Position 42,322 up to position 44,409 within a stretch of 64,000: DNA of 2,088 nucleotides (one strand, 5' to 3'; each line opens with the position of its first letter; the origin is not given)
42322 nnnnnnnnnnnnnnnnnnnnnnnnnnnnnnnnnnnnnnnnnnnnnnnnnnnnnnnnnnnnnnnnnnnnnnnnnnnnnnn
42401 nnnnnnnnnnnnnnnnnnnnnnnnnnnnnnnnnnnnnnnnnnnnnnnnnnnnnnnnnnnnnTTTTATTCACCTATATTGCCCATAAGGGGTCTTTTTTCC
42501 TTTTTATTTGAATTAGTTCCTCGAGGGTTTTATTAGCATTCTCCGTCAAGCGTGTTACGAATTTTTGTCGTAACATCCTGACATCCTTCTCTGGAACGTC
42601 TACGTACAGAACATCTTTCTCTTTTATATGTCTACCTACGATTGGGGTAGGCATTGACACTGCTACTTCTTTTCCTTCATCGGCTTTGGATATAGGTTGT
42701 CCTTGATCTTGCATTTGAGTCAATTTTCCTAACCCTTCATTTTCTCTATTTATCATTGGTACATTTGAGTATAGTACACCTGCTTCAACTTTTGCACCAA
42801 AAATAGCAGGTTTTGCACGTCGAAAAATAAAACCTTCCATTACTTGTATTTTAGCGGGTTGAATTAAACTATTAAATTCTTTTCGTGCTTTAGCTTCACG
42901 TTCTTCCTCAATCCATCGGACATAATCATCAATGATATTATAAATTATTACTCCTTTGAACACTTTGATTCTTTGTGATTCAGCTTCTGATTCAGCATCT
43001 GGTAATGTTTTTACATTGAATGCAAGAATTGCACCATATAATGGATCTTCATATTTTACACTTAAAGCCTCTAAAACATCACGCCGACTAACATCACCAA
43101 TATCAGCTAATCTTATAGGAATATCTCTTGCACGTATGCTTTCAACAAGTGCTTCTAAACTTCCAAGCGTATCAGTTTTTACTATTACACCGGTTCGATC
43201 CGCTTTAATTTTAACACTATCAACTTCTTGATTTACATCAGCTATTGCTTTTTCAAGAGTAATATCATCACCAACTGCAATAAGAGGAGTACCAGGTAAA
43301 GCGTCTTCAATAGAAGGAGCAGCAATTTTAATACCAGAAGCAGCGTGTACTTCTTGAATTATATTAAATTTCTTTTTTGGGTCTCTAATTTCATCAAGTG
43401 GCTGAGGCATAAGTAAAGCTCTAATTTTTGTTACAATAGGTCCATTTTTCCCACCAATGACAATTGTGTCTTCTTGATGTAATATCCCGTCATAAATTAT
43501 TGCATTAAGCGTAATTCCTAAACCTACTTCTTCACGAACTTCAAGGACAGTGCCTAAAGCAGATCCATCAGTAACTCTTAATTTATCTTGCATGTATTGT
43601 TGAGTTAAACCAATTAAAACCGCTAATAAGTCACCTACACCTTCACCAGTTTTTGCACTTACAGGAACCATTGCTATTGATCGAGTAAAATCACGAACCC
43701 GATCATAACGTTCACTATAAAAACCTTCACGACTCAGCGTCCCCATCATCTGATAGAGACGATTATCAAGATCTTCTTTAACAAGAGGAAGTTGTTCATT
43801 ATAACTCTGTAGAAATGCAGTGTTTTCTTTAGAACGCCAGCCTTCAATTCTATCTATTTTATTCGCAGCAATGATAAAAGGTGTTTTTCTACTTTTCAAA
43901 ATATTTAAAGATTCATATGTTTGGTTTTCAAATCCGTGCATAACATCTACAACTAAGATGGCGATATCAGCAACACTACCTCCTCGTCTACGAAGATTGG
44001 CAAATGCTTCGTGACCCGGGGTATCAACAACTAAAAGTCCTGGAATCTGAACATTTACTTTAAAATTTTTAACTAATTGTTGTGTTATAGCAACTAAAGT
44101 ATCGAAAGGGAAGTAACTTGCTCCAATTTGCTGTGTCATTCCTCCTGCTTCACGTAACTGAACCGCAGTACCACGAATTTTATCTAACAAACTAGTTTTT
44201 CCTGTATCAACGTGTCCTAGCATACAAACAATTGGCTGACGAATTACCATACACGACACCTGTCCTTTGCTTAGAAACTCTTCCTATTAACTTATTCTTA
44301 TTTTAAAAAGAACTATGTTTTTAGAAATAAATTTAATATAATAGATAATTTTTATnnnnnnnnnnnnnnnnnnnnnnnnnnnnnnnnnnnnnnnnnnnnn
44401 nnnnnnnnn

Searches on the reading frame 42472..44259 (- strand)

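Call 11: search_protein_families(library=ncbifam, proteins=[window:42472-44259:-], max_evalue=0.00001)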
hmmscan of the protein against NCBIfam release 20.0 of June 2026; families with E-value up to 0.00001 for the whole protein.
window:42472-44259:- (595 aa): 30 families (the best 25 are shown)
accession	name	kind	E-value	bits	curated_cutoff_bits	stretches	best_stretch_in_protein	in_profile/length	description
NF003078.0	PRK04004.1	equivalog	1.2e-249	829.9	468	1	4-594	7-597/598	translation initiation factor IF-2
TIGR00491.2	aIF-2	equivalog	2.7e-232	772.4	554.75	1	6-593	2-589/591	translation initiation factor IF-2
NF011418.0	PRK14845.1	equivalog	3.2e-223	743.6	756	1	22-594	475-1048/1049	translation initiation factor IF-2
TIGR00487.1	IF-2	equivalog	4.6e-48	164.4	424.4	2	5-139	84-201/587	translation initiation factor IF-2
TIGR00475.1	selB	equivalog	1.7e-19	69.9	242.25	1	10-154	2-132/581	selenocysteine-specific translation elongation factor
TIGR00231.1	small_GTP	domain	2e-16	60.2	42.5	1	10-162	5-147/164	GTP-binding protein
NF009892.0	PRK13351.1-3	equivalog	2e-12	46.4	640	1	11-138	6-138/623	elongation factor G-like protein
NF001964.0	PRK00741.1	equivalog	4.6e-12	45.1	473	1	13-137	17-145/529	peptide chain release factor 3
NF009381.0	PRK12740.1-5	subfamily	2e-11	43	583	1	11-137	12-138/692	elongation factor G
NF033148.1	tet_protect_M_W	exception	3.2e-11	42.3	1100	1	11-137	6-132/639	TetM/TetW/TetO/TetS family tetracycline resistance ribosomal protection protein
TIGR01394.1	TypA_BipA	equivalog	8.7e-11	40.7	757.3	1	11-139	4-130/594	translational GTPase TypA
TIGR00503.1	prfC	equivalog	1.2e-10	40.4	466.95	1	11-137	14-144/527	peptide chain release factor 3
TIGR03680.1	eif2g_arch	equivalog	1.1e-09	38.1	514.5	1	10-146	7-156/407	translation initiation factor IF-2 subunit gamma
NF003077.0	PRK04000.1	equivalog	4.8e-09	35.9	315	1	10-146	11-160/412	translation initiation factor IF-2 subunit gamma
NF012153.1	tet_protect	equivalog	5.2e-09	34.9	775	1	13-138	5-130/614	tetracycline resistance ribosomal protection protein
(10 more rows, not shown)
